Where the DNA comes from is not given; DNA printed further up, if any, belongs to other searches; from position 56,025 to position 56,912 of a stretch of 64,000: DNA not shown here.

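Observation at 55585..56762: Bona fide SET-domain lysine methyltransferase next to a standalone ClpP-like peptidase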

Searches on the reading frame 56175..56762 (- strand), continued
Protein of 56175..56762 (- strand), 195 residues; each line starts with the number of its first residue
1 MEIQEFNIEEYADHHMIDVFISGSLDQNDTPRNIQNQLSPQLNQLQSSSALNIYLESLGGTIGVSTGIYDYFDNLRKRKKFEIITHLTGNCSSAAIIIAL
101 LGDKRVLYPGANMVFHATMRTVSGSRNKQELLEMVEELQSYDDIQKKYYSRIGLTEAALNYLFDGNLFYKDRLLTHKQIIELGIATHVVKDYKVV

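Call 71: search_dna_similar(query=window:56175-56762:-, collection=phages, mode=protein, max_evalue=0.001, max_rows=12)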
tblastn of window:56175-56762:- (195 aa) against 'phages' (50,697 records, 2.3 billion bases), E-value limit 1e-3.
Records with a match: 20; places in all: 20; records where one place covers at least 80% of the query: 0.
Best place of each record, by identity: <60% 20.
By first word of the organism name: Burkholderia 11; Vibrio 2; Xanthomonas 2; Clostridium 2; Elizabethkingia 1; Bacteriophage 1; Oenococcus 1.
By host as written in the record: Burkholderia sp. 10; - 2; Vibrio lentus 2; Clostridium difficile 2; Elizabethkingia anophelis 1; Lysogenic Burkholderia thailandensis E264 1; Xanthomonas oryzae 1; Oenococcus oeni IOEBS277 1.
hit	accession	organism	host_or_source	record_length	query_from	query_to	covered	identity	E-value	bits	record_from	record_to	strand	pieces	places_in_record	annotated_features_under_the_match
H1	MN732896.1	Elizabethkingia phage TCUEAP1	Elizabethkingia anophelis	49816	53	188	70%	27.3%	5e-7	55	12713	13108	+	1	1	capsid maturation protease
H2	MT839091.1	Bacteriophage sp.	human fecal samples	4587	53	191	71%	26.4%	1e-5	50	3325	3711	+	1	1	record has no annotation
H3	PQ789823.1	Burkholderia phage vB_PR2a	Burkholderia sp.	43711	53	195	73%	25.0%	6e-4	45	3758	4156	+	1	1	head-tail preconnector protease C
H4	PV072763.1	Burkholderia phage vB_CB2a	Burkholderia sp.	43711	53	195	73%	25.0%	6e-4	45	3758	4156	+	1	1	head-tail preconnector protease C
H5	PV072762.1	Burkholderia phage vB_E192b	Burkholderia sp.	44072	53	195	73%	25.0%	6e-4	45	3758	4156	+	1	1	head-tail preconnector protease C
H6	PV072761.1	Burkholderia phage vB_PR5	Burkholderia sp.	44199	53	195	73%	25.0%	6e-4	45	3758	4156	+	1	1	head-tail preconnector protease C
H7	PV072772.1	Burkholderia phage vB_E264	Burkholderia sp.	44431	53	195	73%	25.0%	6e-4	45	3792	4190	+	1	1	head-tail preconnector protease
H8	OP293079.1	Burkholderia phage PhiBt-E264.1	Lysogenic Burkholderia thailandensis ...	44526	53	195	73%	25.0%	6e-4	45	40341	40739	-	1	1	head-tail preconnector protease C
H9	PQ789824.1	Burkholderia phage vB_E354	Burkholderia sp.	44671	53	195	73%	25.0%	6e-4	45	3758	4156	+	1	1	head-tail preconnector protease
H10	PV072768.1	Burkholderia phage vB_PL2a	Burkholderia sp.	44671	53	195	73%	25.0%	6e-4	45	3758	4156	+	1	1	head-tail preconnector protease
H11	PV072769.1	Burkholderia phage vB_E175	Burkholderia sp.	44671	53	195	73%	25.0%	6e-4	45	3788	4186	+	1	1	head-tail preconnector protease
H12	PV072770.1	Burkholderia phage vB_E184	Burkholderia sp.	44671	53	195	73%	25.0%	6e-4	45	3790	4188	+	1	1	head-tail preconnector protease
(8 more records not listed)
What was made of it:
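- Phage genome hits are annotated as capsid maturation proteases (call 71).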
